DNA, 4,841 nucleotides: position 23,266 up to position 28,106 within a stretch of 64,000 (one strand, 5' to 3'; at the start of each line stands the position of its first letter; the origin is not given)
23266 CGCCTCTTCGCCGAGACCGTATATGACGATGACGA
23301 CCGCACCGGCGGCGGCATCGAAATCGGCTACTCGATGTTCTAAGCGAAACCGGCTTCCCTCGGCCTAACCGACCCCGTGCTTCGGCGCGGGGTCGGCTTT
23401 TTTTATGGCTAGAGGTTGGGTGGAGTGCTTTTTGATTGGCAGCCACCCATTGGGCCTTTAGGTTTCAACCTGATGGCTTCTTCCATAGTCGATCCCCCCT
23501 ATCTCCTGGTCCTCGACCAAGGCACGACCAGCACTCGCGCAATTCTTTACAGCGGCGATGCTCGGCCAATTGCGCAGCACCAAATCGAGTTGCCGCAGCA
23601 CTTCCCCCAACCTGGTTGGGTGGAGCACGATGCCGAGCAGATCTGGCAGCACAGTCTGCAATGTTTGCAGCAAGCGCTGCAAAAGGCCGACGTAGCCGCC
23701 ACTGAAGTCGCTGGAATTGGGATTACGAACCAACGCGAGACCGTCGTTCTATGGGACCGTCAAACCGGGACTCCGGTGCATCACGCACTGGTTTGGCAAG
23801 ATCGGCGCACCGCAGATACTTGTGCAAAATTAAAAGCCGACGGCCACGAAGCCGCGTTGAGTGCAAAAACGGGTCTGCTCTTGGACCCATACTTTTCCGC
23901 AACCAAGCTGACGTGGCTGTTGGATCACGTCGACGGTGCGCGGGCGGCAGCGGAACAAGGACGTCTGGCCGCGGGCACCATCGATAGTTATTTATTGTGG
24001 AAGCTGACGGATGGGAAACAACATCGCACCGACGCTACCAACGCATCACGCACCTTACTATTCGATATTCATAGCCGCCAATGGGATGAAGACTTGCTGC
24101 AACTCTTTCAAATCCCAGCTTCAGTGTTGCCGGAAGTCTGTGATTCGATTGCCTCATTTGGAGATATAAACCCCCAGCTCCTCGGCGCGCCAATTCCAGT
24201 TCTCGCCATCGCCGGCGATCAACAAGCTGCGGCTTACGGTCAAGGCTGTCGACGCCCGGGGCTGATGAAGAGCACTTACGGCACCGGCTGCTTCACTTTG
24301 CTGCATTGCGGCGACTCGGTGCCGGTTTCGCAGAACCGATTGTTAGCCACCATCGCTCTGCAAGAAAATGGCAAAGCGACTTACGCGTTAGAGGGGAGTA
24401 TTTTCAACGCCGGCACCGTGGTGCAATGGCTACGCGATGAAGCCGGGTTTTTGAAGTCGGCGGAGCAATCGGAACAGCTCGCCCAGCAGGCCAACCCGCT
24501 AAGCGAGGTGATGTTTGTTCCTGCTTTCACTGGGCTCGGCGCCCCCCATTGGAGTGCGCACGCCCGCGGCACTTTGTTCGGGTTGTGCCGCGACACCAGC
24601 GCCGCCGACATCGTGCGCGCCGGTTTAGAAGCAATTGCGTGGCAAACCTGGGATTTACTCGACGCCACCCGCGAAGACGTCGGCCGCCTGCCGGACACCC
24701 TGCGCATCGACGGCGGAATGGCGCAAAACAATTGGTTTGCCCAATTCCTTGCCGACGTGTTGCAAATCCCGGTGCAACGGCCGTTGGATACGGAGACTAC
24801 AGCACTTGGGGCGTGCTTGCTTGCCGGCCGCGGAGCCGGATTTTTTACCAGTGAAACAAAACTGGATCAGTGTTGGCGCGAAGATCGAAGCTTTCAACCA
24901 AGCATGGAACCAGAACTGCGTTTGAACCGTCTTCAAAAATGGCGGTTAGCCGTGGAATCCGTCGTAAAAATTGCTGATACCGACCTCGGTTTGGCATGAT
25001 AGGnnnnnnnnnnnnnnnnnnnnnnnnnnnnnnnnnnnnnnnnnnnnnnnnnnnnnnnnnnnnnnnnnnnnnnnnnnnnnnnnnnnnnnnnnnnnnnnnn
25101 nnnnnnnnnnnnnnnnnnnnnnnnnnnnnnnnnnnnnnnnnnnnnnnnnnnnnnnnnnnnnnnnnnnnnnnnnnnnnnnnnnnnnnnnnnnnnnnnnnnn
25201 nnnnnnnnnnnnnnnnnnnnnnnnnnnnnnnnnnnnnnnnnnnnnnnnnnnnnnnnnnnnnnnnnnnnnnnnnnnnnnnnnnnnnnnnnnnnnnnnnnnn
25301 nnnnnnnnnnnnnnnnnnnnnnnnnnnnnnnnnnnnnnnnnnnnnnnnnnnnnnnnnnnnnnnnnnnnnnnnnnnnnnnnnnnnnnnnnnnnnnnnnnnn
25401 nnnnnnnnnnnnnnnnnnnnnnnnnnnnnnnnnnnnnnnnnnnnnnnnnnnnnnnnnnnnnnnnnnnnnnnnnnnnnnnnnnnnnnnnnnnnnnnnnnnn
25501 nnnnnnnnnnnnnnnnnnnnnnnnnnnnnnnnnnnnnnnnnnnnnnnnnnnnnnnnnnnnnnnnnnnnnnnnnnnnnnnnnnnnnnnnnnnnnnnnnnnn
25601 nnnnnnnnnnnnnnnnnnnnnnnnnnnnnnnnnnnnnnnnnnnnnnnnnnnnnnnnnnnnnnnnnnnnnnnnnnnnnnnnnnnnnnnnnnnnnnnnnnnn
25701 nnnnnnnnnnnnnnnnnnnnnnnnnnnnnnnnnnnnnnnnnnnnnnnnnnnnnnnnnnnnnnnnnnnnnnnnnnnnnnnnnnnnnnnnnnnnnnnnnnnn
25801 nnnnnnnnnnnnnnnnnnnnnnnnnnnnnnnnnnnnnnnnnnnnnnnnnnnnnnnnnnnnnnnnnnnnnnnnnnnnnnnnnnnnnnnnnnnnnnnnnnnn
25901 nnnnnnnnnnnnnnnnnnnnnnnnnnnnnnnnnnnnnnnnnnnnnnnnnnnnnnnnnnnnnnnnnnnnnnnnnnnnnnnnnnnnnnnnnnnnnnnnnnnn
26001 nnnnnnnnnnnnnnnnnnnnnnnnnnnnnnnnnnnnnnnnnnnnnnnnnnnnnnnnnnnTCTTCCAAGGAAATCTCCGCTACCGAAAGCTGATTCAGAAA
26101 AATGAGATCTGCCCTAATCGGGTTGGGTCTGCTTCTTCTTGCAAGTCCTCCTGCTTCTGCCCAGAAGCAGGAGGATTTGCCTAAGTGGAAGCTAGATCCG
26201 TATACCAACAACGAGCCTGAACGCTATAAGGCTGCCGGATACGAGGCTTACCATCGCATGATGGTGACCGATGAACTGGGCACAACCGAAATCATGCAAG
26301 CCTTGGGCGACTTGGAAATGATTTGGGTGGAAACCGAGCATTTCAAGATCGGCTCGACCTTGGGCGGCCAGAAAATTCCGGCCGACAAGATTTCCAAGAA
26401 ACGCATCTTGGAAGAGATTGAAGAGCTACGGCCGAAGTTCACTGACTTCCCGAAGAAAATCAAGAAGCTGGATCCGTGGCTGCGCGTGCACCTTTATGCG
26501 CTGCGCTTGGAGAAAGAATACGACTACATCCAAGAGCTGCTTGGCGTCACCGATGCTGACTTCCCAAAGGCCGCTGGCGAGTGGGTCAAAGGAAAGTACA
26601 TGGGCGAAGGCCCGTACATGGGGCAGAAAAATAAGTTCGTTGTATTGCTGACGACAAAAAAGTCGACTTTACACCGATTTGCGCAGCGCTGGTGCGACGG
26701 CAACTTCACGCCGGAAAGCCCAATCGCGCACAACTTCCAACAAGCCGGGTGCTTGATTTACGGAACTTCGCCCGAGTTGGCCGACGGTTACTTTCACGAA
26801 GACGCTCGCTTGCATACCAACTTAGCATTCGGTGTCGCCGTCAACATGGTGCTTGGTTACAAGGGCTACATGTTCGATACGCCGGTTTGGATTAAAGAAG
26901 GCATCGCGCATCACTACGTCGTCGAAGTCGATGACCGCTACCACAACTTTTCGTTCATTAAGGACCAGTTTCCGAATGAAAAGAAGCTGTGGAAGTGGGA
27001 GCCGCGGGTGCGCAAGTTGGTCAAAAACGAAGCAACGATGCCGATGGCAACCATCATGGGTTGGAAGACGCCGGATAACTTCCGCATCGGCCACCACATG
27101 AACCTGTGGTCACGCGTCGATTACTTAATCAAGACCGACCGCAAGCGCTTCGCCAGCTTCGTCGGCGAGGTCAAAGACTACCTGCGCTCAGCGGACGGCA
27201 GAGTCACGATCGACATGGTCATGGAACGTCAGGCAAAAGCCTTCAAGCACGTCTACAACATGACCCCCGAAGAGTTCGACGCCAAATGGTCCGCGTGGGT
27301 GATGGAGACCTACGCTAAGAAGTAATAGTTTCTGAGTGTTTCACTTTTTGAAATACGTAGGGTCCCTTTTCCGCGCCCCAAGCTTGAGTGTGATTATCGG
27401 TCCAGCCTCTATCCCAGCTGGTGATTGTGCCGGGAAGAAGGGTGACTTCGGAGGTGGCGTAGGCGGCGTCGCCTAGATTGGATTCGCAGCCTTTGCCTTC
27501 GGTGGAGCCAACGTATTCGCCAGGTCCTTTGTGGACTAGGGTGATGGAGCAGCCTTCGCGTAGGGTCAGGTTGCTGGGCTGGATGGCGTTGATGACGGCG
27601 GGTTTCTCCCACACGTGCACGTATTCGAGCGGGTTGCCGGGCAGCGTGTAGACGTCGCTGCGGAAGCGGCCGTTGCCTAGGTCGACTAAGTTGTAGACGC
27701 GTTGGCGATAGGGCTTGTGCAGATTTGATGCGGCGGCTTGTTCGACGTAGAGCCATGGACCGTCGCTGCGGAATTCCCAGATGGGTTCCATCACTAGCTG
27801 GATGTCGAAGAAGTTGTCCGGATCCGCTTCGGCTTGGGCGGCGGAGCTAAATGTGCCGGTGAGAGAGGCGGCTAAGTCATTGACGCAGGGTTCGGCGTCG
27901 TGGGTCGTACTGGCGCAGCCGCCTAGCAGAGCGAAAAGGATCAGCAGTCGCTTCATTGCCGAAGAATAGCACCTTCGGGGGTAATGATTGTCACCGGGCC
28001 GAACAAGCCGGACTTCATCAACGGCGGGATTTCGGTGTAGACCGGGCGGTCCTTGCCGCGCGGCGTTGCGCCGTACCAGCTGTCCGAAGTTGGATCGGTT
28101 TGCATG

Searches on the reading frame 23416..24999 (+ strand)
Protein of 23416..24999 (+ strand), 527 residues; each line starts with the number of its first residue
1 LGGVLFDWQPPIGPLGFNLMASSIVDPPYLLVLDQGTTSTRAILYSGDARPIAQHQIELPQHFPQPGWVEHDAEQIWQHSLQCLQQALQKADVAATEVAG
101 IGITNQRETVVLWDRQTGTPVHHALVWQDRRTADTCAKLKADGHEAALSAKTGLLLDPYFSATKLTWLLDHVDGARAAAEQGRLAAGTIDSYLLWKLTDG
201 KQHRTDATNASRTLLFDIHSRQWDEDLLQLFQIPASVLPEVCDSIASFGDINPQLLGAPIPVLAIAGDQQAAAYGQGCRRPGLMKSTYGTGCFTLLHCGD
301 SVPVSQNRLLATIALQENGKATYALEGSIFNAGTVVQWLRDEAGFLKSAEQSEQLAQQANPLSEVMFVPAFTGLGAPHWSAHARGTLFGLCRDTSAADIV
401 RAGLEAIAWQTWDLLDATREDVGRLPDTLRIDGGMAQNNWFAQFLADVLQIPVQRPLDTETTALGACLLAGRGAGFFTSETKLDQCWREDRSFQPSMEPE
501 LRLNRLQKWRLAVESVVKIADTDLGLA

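Call 39: search_protein_families(library=pfam, proteins=[window:23416-24999:+], max_evalue=0.00001)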
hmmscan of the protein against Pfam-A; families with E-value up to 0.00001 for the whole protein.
window:23416-24999:+ (527 aa): 2 families
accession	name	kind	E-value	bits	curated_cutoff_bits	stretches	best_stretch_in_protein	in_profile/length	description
PF00370.27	FGGY_N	-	7.2e-77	258.7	28.8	1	29-275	1-245/245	FGGY family of carbohydrate kinases, N-terminal domain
PF02782.22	FGGY_C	-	3.1e-37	128.7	27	1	286-472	3-196/198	FGGY family of carbohydrate kinases, C-terminal domain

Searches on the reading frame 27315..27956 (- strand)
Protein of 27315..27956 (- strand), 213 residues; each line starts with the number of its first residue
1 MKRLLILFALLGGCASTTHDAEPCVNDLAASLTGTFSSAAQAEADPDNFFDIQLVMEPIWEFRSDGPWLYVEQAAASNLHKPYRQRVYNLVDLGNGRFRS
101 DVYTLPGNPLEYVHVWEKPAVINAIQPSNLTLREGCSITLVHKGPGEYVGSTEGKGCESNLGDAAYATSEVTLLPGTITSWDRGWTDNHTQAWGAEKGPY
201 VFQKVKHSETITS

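Call 39: search_protein_families(library=pfam, proteins=[window:27315-27956:-], max_evalue=0.00001)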
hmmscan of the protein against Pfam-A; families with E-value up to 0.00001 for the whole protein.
window:27315-27956:- (213 aa): 1 family
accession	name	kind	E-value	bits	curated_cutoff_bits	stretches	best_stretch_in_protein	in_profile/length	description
PF06206.17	CpeT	-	1e-43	149.8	21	1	28-204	2-181/181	CpeT/CpcT family (DUF1001)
